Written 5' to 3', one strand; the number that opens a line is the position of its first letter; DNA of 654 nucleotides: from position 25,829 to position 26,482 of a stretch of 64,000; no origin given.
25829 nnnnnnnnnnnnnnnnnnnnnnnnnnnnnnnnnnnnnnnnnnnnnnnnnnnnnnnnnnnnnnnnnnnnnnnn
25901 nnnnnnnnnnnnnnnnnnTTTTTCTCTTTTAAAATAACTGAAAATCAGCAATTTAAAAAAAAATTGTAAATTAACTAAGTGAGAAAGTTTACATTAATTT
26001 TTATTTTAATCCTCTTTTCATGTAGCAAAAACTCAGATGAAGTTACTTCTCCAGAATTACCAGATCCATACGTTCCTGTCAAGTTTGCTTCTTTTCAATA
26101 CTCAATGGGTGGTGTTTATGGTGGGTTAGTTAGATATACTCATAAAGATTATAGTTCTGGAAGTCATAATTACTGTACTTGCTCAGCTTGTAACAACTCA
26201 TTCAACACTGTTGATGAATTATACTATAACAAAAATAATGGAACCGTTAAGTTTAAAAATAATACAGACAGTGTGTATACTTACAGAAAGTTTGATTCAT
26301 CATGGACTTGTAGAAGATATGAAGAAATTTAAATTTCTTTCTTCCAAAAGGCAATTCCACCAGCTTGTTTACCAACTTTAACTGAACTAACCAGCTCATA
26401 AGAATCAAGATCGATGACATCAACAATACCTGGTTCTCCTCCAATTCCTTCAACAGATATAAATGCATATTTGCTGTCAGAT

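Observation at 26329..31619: Three-gene operon consisting only of exported beta-propeller proteins (two Big_2+LVIVD paralogs and a Met-rich YVTN propeller)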

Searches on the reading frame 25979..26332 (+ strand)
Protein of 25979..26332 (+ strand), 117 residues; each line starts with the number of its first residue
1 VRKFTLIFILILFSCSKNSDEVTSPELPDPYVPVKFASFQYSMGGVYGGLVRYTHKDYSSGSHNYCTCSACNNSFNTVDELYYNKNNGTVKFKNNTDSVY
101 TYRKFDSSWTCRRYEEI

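Call 71: search_protein_families(library=pfam, proteins=[window:25979-26332:+], max_evalue=0.001)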
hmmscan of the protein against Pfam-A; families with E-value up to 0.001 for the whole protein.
window:25979-26332:+ (117 aa): 0 families
